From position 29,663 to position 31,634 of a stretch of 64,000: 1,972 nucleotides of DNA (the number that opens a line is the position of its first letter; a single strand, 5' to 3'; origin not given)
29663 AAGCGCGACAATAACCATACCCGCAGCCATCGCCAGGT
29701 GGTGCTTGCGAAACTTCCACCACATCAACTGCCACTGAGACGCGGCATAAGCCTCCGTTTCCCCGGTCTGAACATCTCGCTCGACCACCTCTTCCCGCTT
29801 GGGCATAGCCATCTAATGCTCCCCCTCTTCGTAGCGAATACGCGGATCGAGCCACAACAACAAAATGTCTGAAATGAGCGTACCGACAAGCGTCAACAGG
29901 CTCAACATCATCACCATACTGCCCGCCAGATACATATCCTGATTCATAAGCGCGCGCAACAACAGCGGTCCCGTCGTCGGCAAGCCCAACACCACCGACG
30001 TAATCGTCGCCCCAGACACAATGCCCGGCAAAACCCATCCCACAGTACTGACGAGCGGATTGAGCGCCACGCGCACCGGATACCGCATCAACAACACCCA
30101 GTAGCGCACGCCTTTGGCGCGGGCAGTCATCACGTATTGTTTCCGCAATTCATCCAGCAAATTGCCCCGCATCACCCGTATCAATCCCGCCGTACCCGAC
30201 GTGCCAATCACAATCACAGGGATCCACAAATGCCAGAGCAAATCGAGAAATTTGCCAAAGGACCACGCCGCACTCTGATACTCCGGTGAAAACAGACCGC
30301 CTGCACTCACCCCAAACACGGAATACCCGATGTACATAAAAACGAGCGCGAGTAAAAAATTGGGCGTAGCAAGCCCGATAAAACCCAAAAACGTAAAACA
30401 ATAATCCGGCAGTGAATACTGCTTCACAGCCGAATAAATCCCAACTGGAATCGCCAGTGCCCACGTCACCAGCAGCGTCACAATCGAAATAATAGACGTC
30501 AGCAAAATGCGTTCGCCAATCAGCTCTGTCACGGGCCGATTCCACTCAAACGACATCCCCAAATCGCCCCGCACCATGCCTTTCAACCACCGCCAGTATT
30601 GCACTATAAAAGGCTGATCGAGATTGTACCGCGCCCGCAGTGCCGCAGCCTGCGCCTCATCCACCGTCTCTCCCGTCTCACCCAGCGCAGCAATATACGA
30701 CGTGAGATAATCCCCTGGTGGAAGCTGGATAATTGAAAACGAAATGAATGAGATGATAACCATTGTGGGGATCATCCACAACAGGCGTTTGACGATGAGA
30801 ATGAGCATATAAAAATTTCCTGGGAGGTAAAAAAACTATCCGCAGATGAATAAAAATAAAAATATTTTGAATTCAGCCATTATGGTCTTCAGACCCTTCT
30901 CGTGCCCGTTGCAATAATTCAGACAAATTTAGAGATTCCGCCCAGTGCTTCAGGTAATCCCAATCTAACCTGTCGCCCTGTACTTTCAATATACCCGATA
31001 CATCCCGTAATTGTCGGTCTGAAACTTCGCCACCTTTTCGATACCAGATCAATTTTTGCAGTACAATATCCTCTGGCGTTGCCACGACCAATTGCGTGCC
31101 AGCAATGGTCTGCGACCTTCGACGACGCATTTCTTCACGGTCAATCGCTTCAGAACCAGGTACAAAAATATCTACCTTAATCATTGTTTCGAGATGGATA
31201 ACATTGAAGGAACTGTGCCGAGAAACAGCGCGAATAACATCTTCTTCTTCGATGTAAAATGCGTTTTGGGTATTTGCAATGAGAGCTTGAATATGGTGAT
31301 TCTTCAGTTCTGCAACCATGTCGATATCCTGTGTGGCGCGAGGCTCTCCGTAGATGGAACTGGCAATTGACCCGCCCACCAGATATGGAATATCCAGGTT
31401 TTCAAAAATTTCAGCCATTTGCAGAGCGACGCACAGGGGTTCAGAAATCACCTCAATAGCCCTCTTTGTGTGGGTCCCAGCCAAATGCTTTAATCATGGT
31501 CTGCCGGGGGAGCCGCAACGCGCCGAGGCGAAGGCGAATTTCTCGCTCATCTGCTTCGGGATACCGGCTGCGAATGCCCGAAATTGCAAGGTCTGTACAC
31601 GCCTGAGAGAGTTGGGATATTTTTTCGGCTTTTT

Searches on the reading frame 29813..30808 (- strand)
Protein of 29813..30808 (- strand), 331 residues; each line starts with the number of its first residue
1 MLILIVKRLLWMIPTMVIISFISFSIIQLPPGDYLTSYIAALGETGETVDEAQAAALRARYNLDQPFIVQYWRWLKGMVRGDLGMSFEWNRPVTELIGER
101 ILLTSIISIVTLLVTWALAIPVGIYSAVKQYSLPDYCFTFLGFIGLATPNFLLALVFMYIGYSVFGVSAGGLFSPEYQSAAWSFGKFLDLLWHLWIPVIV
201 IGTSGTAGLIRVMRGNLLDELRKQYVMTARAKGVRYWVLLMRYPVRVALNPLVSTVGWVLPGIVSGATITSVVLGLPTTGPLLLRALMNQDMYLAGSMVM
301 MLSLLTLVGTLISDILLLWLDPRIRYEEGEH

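Call 5: search_protein_families(library=pfam, proteins=[window:29813-30808:-], max_evalue=0.01)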
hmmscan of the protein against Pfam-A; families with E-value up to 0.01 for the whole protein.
window:29813-30808:- (331 aa): 2 families
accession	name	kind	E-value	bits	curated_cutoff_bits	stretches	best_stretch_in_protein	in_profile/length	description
PF00528.27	BPD_transp_1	-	6.8e-27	94.8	26.4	1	119-325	1-183/184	Binding-protein-dependent transport system inner membrane component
PF19300.4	BPD_transp_1_N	-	1e-08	35.8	23.8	1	1-82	1-76/114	Binding-prot-dependent transport system membrane comp, N-term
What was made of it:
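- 29813..30808 (-): First ABC permease gene (downstream flank of the hot spot). PF00528 and PF19300 (call 5).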

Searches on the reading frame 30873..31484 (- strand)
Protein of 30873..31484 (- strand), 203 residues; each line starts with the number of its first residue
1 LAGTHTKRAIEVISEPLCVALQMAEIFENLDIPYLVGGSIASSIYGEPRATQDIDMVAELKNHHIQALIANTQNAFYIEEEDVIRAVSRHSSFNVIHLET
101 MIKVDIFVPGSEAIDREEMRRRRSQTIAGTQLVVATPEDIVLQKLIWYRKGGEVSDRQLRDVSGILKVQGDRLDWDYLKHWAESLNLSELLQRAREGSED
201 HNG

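Call 5: search_protein_families(library=pfam, proteins=[window:30873-31484:-], max_evalue=0.01)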
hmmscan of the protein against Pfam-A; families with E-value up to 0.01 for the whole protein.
window:30873-31484:- (203 aa): 3 families
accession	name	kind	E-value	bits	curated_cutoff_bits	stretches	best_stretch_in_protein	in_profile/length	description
PF14907.12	NTP_transf_5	-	0.00011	22.4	31.2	1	22-194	62-240/249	Uncharacterised nucleotidyltransferase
PF08843.17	AbiEii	-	0.0055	17.1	22.5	1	35-148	17-149/238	Nucleotidyl transferase AbiEii toxin, Type IV TA system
PF19502.5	DUF6036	-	0.006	16.8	23.6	0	22-182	9-133/164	Nucleotidyltransferase of unknown function (DUF6036)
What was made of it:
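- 30873..31719 (-): Overlapping 88-aa and 203-aa (nucleotidyltransferase-fold) gene pair, a separate cassette at the same site. Weak hits to NTP_transf_5, AbiEii and DUF6036 (call 5).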

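Call 11: find_encoding_contigs(protein=window:30873-31484:-, flank=10000, max_places=6)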
Protein window:30873-31484:- (203 aa): no gene with exactly this product is on record in the collection.

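Call 15: search_protein_families(library=phrogs, proteins=[window:30873-31484:-], max_evalue=0.01)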
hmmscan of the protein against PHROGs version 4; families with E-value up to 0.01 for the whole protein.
window:30873-31484:- (203 aa): 0 families

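Call 16: search_protein_families(library=padloc, proteins=[window:30873-31484:-], max_evalue=0.01)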
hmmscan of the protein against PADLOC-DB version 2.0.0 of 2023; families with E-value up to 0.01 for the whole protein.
window:30873-31484:- (203 aa): 0 families

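Call 17: search_protein_families(library=ncbifam, proteins=[window:30873-31484:-], max_evalue=0.01)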
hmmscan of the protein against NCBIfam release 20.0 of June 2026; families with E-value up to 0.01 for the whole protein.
window:30873-31484:- (203 aa): 0 families
